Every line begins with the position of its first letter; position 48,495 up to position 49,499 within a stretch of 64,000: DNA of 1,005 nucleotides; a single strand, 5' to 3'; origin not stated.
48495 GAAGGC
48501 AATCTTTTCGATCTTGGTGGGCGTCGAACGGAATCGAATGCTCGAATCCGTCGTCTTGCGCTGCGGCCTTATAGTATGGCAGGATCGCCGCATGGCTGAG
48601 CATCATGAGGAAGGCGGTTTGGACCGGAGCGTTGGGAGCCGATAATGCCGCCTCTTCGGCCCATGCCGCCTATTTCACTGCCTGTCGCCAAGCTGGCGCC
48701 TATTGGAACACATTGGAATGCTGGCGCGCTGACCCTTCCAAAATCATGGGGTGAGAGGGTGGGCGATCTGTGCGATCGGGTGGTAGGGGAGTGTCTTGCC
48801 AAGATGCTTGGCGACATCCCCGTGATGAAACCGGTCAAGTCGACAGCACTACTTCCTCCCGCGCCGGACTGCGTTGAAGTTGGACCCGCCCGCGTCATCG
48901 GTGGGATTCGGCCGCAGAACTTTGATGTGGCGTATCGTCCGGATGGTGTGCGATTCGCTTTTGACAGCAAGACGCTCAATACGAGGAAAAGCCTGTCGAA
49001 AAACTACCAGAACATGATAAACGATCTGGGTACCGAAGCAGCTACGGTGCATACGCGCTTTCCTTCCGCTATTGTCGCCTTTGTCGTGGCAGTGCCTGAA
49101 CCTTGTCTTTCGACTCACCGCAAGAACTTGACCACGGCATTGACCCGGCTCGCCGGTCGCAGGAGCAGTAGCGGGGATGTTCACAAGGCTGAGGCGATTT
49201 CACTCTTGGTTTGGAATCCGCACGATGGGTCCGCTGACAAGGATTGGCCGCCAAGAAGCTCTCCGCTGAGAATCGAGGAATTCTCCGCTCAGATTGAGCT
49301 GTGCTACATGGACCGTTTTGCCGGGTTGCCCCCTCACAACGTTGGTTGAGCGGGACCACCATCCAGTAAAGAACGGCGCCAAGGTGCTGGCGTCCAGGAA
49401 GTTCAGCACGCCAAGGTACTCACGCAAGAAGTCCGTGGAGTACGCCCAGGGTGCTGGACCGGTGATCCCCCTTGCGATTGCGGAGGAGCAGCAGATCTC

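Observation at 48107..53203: Low-GC island interrupting the polysaccharide locus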

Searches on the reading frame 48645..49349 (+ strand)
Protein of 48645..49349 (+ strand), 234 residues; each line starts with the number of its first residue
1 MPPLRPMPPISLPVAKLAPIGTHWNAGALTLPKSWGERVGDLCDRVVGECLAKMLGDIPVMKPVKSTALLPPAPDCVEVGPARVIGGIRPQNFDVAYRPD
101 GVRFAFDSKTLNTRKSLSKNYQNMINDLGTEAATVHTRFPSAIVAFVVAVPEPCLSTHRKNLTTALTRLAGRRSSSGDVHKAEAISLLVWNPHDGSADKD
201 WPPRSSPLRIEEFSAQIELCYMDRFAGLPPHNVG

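Call 5: search_protein_families(library=pfam, proteins=[window:48645-49349:+], max_evalue=0.1)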
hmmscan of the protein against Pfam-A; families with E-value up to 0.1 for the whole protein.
window:48645-49349:+ (234 aa): 0 families

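Call 6: search_protein_families(library=padloc, proteins=[window:48645-49349:+], max_evalue=0.1)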
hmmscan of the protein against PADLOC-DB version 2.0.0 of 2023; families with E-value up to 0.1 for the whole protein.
window:48645-49349:+ (234 aa): 1 family
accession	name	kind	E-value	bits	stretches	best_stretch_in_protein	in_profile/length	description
PDLC03558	REase_II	-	0.039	11.3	1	81-151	106-179/293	Type II restriction enzyme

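Call 10: search_protein_families(library=ncbifam, proteins=[window:48645-49349:+], max_evalue=0.1)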
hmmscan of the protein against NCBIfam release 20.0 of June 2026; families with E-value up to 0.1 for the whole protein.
window:48645-49349:+ (234 aa): 0 families

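Call 31: find_homologous_proteins(query=window:48645-49349:+, max_evalue=0.001)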
Query window:48645-49349:+ (234 aa): 2081 proteins with E <= 0.001 among 3068 candidates; the best 120 are listed.
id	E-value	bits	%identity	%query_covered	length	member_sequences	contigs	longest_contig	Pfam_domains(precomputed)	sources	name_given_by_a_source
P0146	2.4e-152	523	100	97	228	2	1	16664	-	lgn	-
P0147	1.2e-134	465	86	99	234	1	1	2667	-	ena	-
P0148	2.1e-129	448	85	97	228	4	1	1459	-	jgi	jgi:hypothetical protein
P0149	2.6e-129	448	84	97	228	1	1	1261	-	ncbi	-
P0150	4.0e-129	447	85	97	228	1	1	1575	-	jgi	jgi:hypothetical protein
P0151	3.4e-128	444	83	97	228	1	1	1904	-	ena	-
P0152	3.4e-124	431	78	100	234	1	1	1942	-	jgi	jgi:hypothetical protein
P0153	5.9e-124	430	79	99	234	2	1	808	-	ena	-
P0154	1.5e-122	426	80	99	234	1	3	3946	-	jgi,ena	-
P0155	2.3e-122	425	78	100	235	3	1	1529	-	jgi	-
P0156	2.6e-119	415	76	100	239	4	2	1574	-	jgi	-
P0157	8.3e-119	413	86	87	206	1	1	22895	-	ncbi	-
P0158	1.1e-118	413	78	99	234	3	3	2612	-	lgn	-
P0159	5.5e-116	404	77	99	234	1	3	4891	-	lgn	-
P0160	2.5e-115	402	74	100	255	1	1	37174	-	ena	-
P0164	5.0e-114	398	74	100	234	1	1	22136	-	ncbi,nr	ncbi:MAG: hypothetical protein HY360_03640 [Verrucomicrobia bacterium]|nr:hypothetical protein [Verr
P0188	1.1e-100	354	67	99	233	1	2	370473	-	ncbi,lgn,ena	ncbi:MAG: hypothetical protein ACLQU4_09650 [Limisphaerales bacterium]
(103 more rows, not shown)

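Call 33: find_encoding_contigs(protein=P0160, flank=6000, max_places=2)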
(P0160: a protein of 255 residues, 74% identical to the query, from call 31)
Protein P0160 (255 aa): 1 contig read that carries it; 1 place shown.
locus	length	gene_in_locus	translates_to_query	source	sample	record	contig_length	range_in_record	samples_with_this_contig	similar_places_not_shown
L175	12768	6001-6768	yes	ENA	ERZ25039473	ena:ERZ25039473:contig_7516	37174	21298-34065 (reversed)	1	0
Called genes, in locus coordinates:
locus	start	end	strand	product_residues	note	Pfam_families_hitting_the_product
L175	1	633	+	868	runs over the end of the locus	PF02128:Peptidase_M36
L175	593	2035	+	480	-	-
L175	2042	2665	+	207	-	PF13620:CarboxypepD_reg (faint)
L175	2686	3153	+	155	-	-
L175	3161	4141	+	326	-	-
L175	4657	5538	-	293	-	PF13813:MBOAT_2 (weak)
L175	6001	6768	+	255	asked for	-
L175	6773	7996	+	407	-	PF02384:N6_Mtase (faint), PF07669:Eco57I, PF22837:M_Eco57I_C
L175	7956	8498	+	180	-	PF22837:M_Eco57I_C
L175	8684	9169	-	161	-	-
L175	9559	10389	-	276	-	PF07963:N_methyl, PF07596:SBP_bac_10 (weak)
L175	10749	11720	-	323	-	PF01073:3Beta_HSD, PF01370:Epimerase, PF02719:Polysacc_synt_2, PF04321:RmlD_sub_bind, PF05368:NmrA (weak), PF13460:NAD_binding_10 (weak), PF16363:GDP_Man_Dehyd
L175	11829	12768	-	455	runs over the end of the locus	PF26410:GH5_mannosidase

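Call 34: find_encoding_contigs(protein=P0164, flank=6000, max_places=2)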
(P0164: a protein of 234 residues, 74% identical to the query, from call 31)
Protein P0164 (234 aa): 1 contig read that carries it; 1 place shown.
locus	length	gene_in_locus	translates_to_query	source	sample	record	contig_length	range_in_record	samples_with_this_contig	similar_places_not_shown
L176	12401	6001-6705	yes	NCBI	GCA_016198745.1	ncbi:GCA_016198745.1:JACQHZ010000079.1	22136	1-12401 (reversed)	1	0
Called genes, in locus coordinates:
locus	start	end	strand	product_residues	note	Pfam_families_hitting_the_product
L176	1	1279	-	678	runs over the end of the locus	PF13424:TPR_12 (faint), PF13428:TPR_14 (faint), PF13414:TPR_11 (weak), PF13432:TPR_16 (weak), PF00515:TPR_1 (weak), PF07719:TPR_2 (weak), PF13432:TPR_16 (weak), PF07719:TPR_2 (weak), +5 more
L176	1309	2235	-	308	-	PF00263:Secretin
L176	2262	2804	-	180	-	PF02577:BFN_dom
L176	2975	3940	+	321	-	PF13177:DNA_pol3_delta2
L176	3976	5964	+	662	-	PF07973:tRNA_SAD, PF00587:tRNA-synt_2b, PF03129:HGTP_anticodon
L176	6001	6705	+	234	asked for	-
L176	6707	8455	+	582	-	PF02384:N6_Mtase (faint), PF07669:Eco57I, PF22837:M_Eco57I_C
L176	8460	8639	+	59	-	PF03129:HGTP_anticodon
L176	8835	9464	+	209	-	PF05198:IF3_N, PF00707:IF3_C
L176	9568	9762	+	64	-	PF01632:Ribosomal_L35p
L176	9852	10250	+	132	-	PF00453:Ribosomal_L20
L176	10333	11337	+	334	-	PF02912:Phe_tRNA-synt_N, PF01409:tRNA-synt_2d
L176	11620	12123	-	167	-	-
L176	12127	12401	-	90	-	?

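Call 35: find_encoding_contigs(protein=P0188, flank=6000, max_places=2)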
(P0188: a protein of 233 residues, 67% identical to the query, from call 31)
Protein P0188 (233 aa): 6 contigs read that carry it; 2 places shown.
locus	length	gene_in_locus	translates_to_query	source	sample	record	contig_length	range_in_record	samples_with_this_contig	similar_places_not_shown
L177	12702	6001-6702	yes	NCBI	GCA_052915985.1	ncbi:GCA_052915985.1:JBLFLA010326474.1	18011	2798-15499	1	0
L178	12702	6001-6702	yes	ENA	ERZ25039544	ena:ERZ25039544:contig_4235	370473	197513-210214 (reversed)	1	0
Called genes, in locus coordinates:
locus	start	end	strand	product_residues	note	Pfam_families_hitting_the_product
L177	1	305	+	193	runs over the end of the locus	-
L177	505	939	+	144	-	PF00072:Response_reg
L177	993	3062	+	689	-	PF00456:Transketolase_N, PF00676:E1_dh, PF02779:Transket_pyr, PF02780:Transketolase_C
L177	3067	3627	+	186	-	PF02622:DUF179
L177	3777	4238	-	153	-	-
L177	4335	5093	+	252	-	PF03309:Pan_kinase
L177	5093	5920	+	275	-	PF00290:Trp_syntA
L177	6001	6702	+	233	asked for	-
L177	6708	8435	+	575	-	PF02384:N6_Mtase (faint), PF07669:Eco57I, PF22837:M_Eco57I_C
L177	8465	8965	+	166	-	-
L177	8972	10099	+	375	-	PF00483:NTP_transferase, PF12804:NTP_transf_3, PF22640:ManC_GMP_beta-helix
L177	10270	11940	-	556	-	PF04542:Sigma70_r2, PF08281:Sigma70_r4_2, PF04545:Sigma70_r4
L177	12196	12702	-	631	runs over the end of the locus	PF04134:DCC1-like, PF06762:LMF1, PF25179:LMF1_C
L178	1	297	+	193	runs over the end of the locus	-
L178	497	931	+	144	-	PF00072:Response_reg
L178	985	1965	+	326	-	PF00456:Transketolase_N, PF00676:E1_dh (weak)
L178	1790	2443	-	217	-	-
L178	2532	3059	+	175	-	PF02780:Transketolase_C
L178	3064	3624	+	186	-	PF02622:DUF179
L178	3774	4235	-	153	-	-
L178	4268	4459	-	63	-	-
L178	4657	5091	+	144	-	PF03309:Pan_kinase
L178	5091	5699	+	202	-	PF00290:Trp_syntA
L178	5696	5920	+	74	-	PF00290:Trp_syntA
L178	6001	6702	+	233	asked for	-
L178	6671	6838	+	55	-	-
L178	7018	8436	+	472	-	PF07669:Eco57I, PF22837:M_Eco57I_C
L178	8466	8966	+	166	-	-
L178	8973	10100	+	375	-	PF00483:NTP_transferase, PF12804:NTP_transf_3, PF22640:ManC_GMP_beta-helix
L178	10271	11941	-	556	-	PF04542:Sigma70_r2, PF08281:Sigma70_r4_2, PF04545:Sigma70_r4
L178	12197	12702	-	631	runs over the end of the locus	PF04134:DCC1-like, PF06762:LMF1, PF25179:LMF1_C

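Call 76: search_solved_structures(query=A7, max_evalue=5, show_alignments=2)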
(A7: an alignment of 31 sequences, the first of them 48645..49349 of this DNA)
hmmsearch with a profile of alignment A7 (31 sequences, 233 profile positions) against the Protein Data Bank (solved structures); distinct sequences matched with E-value up to 5: 0.

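Call 77: search_protein_families(library=padloc, alignment_id=A7, max_evalue=0.1)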
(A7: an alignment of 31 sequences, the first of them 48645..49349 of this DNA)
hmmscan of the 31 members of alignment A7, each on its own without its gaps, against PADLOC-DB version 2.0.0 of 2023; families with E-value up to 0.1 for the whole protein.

A. member 1, window:48645-49349:+ (234 aa): 1 family
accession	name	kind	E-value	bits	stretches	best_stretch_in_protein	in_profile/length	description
PDLC03558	REase_II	-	0.039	11.3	1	81-151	106-179/293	Type II restriction enzyme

B. families by the number of members that match (of 31 scanned): 5 families
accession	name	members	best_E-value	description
PDLC03558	REase_II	15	0.0023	Type II restriction enzyme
PDLC02268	AbiEi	1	0.011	AbiEi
PDLC02286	AbiEi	1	0.028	AbiEi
PDLC01792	Cas85f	1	0.043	-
PDLC03025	MTase_I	1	0.067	Type I methyltransferase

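Call 79: search_protein_families(library=pfam, proteins=[L176:8460-8639:+], max_evalue=0.01)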
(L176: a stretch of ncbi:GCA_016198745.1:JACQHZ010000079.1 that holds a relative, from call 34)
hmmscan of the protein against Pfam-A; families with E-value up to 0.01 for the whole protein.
L176:8460-8639:+ (59 aa): 1 family
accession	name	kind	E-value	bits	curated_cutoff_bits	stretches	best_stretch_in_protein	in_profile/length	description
PF03129.25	HGTP_anticodon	-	7.7e-08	32.8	21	1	2-53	42-93/94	Anticodon binding domain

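Call 83: find_related_loci(query=A7, collection=viral_contigs, flank=5000)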
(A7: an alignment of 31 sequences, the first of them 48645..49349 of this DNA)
Query A7 (234 aa) in viral_contigs; peptide patterns used: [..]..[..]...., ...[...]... (x = any residue, [..] = any of these).
140 stretches matched a pattern; 1 encode a relative of the query (tblastn E <= 1e-3); 1 distinct loci.
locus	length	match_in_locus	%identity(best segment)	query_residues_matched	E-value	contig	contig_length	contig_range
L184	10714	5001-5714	47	7-234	2e-65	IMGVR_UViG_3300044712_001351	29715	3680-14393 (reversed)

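Call 84: search_dna_similar(query=window:48645-49349:+, collection=plasmids, mode=protein, max_rows=10)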
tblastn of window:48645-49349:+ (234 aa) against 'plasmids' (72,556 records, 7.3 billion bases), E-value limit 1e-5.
Records with a match: 1; places in all: 1; records where one place covers at least 80% of the query: 1.
Best place of each record, by identity: <60% 1.
By first word of the organism name: Mesorhizobium 1.
By predicted mobility (MOB-suite, as given by PLSDB): mobilizable 1.
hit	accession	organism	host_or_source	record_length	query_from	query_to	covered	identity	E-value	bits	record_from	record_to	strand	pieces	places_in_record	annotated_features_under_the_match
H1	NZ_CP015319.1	Mesorhizobium amorphae CCNWGS0123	Robinia pseudoacacia,cell culture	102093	33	233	86%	52.5%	4e-58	205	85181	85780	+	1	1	hypothetical protein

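Call 86: get_annotated_region(hit=H1, flank=5000)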
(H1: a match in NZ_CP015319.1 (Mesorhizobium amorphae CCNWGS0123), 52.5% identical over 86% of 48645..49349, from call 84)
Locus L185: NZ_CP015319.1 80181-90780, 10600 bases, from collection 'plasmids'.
description: Mesorhizobium amorphae CCNWGS0123 plasmid pM0123a
organism: Mesorhizobium amorphae CCNWGS0123 (NCBI taxid 1082933)
taxonomy: Bacteria; Pseudomonadota; Alphaproteobacteria; Hyphomicrobiales; Phyllobacteriaceae; Mesorhizobium; Mesorhizobium amorphae; Mesorhizobium amorphae CCNWGS0123
host: -; source: Robinia pseudoacacia,cell culture; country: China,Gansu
typing (MOB-suite, as given by PLSDB): mobilizable; relaxase MOBP
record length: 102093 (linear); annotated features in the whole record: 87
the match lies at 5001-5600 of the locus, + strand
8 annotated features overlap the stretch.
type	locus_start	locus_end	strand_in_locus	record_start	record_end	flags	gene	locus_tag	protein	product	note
CDS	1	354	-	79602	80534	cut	-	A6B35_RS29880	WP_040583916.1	recombinase family protein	GO:0006310 - DNA recombination [Evidence IEA]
CDS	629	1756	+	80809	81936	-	-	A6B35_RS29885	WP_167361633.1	RHE_PE00001 family protein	-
CDS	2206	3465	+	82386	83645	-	-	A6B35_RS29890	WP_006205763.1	hypothetical protein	-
CDS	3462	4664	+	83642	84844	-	-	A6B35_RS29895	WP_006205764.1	hypothetical protein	-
CDS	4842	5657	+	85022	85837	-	-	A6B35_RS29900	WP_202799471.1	hypothetical protein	-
CDS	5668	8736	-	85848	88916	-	-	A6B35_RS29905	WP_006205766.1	Eco57I restriction-modification methylase domain-containing protein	GO:0006304 - DNA modification [Evidence IEA]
CDS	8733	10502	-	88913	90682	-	-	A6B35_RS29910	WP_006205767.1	N-6 DNA methylase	GO:0006306 - DNA methylation [Evidence IEA]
CDS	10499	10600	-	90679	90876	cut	-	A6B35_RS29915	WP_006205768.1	ribbon-helix-helix domain-containing protein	-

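Call 100: search_protein_families(library=phrogs, proteins=[window:48645-49349:+], max_evalue=0.01)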
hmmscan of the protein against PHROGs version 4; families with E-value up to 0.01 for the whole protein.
window:48645-49349:+ (234 aa): 0 families
